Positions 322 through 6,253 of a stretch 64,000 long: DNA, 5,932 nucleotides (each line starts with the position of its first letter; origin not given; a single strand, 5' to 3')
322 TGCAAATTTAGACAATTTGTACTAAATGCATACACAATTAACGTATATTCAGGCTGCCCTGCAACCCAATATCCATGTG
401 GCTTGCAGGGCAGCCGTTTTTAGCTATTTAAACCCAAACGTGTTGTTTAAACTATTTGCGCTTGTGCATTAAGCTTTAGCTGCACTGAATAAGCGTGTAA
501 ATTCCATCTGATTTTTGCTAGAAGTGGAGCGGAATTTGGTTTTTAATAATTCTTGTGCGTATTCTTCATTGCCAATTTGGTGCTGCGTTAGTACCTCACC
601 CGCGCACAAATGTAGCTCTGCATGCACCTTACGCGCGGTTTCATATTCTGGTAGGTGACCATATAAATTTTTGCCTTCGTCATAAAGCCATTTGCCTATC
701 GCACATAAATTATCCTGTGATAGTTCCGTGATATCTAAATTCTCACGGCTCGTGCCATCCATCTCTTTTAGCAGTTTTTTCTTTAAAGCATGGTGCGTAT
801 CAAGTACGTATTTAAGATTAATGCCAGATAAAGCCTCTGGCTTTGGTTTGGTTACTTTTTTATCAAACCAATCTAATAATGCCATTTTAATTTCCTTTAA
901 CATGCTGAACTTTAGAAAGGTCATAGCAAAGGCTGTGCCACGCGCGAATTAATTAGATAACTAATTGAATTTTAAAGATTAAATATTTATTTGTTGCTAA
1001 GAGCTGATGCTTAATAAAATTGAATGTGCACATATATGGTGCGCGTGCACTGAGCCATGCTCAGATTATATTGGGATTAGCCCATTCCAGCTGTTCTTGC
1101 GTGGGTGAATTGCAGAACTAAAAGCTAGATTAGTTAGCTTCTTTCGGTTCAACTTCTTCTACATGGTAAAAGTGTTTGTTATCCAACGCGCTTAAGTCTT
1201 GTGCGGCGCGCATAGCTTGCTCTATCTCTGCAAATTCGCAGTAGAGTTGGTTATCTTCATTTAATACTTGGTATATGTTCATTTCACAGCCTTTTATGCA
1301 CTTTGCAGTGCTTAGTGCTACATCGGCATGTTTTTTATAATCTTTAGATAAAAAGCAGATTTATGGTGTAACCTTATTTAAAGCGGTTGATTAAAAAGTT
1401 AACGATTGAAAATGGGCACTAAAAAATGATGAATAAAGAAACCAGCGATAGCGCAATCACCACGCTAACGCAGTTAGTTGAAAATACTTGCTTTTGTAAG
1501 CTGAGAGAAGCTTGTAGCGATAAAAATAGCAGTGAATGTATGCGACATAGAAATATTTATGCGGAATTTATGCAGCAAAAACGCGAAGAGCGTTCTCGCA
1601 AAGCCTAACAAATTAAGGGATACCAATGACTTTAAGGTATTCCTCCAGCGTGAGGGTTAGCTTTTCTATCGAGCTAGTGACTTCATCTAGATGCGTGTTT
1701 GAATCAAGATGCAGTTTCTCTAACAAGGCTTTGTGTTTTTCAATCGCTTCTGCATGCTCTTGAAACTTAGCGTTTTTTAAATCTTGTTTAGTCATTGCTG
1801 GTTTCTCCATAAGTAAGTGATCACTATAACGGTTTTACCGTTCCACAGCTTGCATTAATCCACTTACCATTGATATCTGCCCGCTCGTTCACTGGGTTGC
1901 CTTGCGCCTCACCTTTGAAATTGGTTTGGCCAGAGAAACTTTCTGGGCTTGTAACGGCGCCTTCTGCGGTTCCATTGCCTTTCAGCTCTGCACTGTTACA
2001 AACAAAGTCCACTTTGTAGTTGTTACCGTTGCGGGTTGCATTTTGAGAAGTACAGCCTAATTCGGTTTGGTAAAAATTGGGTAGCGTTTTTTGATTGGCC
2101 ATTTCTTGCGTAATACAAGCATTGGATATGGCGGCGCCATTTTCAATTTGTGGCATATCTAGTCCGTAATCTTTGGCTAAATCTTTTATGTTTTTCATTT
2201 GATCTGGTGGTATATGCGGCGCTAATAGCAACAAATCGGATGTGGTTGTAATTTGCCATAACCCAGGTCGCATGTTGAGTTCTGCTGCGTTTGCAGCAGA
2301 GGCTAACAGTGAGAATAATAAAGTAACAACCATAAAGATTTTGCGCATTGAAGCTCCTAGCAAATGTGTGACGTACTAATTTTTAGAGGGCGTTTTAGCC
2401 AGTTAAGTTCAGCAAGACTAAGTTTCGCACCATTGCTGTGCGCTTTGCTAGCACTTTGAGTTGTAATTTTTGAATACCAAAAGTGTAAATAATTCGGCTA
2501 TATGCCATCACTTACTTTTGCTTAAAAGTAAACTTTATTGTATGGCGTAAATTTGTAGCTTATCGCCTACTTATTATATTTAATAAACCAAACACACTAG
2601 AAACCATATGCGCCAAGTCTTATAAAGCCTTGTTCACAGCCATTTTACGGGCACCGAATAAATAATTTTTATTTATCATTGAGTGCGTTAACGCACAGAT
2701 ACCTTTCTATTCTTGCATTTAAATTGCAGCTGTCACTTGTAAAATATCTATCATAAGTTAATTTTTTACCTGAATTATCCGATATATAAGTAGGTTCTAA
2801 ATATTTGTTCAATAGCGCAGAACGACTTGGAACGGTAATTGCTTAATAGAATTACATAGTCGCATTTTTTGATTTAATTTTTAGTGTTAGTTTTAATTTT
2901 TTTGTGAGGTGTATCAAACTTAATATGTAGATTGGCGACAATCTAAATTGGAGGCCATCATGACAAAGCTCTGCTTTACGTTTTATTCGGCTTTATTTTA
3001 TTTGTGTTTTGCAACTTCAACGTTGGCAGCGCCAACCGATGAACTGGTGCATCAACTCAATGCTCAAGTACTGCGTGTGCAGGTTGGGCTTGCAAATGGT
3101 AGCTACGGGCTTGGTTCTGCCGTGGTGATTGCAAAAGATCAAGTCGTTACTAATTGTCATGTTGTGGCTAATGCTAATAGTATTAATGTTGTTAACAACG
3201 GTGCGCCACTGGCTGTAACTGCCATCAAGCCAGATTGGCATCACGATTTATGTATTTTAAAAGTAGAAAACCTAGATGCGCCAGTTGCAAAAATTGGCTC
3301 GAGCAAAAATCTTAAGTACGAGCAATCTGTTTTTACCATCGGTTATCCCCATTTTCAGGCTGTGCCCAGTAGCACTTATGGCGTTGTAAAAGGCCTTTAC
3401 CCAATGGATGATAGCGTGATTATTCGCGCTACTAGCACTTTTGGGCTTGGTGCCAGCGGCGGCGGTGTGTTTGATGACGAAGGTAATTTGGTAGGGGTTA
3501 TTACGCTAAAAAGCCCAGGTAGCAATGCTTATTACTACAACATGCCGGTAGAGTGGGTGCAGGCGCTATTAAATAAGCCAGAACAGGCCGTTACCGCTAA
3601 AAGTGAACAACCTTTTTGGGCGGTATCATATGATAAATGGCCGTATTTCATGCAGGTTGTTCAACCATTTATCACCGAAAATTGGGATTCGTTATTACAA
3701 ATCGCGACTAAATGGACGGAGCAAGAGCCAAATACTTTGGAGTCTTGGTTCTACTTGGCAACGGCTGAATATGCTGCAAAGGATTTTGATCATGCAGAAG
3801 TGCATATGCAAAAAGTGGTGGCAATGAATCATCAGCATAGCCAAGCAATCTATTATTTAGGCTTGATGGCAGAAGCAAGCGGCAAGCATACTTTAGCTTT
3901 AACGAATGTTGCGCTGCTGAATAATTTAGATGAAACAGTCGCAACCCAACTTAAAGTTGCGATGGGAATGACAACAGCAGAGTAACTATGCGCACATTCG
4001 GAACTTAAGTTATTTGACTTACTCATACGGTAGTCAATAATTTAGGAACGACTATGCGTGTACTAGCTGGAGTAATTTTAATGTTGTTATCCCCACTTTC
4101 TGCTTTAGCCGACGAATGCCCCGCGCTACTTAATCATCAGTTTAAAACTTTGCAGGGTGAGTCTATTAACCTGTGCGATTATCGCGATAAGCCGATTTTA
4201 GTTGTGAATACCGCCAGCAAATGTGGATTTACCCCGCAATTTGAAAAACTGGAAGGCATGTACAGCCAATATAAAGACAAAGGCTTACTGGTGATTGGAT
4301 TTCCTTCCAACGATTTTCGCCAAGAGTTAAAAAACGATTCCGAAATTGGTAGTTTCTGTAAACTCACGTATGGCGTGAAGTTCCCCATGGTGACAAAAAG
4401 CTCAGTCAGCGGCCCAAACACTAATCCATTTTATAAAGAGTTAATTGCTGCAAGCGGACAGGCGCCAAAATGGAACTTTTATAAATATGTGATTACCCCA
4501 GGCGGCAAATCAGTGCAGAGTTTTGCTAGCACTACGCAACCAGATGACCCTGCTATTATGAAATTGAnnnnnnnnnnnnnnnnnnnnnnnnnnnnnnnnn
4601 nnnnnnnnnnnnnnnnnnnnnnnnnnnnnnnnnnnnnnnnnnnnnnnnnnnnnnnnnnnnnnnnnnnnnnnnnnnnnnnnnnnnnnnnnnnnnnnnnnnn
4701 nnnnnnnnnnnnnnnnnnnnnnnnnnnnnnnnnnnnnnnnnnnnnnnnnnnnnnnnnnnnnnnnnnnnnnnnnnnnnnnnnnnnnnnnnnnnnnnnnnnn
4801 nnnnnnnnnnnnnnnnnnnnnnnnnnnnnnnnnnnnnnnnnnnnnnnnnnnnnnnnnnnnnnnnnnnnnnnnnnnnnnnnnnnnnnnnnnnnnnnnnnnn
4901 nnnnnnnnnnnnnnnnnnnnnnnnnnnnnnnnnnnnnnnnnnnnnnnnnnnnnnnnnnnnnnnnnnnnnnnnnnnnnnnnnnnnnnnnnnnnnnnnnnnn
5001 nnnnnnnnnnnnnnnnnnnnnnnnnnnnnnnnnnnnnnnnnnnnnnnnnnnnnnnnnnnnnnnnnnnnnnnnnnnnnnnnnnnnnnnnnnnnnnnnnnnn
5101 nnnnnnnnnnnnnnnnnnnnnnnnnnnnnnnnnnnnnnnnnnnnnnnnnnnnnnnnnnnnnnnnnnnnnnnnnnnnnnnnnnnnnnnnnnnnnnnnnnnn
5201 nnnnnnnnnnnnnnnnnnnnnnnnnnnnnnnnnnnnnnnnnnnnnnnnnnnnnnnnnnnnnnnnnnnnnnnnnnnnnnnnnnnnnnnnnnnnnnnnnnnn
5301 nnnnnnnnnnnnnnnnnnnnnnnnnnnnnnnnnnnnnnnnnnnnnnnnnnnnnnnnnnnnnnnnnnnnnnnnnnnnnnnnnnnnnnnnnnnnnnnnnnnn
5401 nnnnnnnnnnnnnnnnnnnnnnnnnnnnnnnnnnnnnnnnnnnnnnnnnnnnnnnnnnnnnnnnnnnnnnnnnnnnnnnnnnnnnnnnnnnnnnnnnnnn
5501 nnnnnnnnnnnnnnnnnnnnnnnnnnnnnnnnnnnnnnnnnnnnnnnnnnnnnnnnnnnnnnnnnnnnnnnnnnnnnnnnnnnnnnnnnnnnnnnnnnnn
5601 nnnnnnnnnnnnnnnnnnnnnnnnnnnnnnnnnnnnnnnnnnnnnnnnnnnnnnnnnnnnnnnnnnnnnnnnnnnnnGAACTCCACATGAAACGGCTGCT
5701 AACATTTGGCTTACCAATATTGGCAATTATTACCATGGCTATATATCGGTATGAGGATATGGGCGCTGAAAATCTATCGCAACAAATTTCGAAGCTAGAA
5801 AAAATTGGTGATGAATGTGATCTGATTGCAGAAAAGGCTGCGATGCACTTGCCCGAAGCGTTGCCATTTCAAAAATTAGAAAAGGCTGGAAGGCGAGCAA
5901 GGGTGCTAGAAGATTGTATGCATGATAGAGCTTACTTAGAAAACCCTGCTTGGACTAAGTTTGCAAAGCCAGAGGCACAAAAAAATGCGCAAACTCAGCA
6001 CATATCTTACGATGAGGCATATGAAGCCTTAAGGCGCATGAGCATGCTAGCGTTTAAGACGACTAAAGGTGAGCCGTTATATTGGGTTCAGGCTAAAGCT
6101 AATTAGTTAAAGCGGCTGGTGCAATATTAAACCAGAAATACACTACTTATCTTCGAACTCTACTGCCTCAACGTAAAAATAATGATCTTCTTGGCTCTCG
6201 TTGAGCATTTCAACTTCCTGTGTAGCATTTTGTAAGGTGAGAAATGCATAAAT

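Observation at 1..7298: Unannotated family of four ~50-aa paralogous proteins, all below the ORF-track cutoff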

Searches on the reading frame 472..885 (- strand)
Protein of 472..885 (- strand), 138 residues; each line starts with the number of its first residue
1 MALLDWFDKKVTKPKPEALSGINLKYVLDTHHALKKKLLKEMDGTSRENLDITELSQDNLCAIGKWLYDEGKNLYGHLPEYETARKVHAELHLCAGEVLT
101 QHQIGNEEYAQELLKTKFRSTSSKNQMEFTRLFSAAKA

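Call 18: search_protein_families(library=pfam, proteins=[window:472-885:-], max_evalue=1)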
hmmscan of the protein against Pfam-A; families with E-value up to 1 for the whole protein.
seq(138 aa): 1 family
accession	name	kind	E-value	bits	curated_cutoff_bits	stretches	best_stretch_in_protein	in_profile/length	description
PF13682.11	CZB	-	2.8e-09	37.6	29.4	1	31-99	1-64/64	Chemoreceptor zinc-binding domain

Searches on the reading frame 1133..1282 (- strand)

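Call 4: search_protein_families(library=pfam, proteins=[window:1133-1282:-], max_evalue=10)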
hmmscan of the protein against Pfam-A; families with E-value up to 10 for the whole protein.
seq(50 aa): 1 family
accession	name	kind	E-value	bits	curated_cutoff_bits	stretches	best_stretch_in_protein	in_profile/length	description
PF03074.21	GCS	-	0.088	12.5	25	1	6-48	221-263/372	Glutamate-cysteine ligase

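Call 9: search_protein_families(library=ncbifam, proteins=[window:1133-1282:-], max_evalue=10)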
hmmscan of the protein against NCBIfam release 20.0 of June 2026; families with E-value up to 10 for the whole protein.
seq(50 aa): 0 families

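Call 50: search_protein_families(library=phrogs, proteins=[window:1133-1282:-], max_evalue=1)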
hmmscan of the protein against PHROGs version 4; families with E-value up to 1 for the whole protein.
seq(50 aa): 0 families

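Call 82: search_protein_families(library=padloc, proteins=[window:1133-1282:-], max_evalue=0.1)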
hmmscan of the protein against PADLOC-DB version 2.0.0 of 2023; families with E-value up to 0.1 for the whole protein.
seq(50 aa): 0 families

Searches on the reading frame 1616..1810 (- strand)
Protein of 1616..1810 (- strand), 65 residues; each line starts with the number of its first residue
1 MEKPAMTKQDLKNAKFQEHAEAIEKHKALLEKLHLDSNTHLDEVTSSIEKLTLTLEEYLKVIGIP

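Call 18: search_protein_families(library=pfam, proteins=[window:1616-1810:-], max_evalue=1)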
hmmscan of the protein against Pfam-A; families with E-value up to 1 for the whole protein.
seq(65 aa): 5 families
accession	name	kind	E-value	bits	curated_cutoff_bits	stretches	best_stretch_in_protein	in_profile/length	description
PF14039.11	YusW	-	0.00078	20.3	27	1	10-58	32-81/92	YusW-like protein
PF13331.11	DUF4093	-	0.0026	18.7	25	1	4-61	29-85/86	Domain of unknown function (DUF4093)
PF01846.25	FF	-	0.017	15.6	22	1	21-50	1-30/50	FF domain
PF14420.11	Clr5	-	0.048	14.2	22.3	1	20-49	2-31/54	Clr5 domain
PF03925.18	SeqA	-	0.13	12.8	25.5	1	10-48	6-44/111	SeqA protein C-terminal domain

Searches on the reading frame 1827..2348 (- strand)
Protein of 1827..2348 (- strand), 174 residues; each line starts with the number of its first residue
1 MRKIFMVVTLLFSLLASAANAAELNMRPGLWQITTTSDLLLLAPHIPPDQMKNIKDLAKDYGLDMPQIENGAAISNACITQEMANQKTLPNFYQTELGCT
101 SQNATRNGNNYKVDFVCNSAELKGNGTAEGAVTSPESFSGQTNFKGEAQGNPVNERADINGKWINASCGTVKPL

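Call 18: search_protein_families(library=pfam, proteins=[window:1827-2348:-], max_evalue=1)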
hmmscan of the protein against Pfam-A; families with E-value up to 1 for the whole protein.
seq(174 aa): 1 family
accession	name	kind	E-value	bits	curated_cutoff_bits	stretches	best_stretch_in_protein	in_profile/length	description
PF12276.13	DUF3617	-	3.8e-18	66.7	24.5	1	26-168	1-106/106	Protein of unknown function (DUF3617)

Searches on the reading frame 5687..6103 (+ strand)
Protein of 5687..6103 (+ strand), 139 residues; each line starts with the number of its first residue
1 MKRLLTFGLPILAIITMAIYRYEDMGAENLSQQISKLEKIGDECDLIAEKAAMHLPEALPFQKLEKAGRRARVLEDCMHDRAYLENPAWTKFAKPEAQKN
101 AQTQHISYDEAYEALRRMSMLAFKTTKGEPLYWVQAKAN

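Call 18: search_protein_families(library=pfam, proteins=[window:5687-6103:+], max_evalue=1)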
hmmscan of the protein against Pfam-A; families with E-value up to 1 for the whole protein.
seq(139 aa): 1 family
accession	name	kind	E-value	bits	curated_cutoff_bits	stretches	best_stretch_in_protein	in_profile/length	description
PF03861.19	ANTAR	-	0.025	14.8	27.3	1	102-120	22-40/54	ANTAR domain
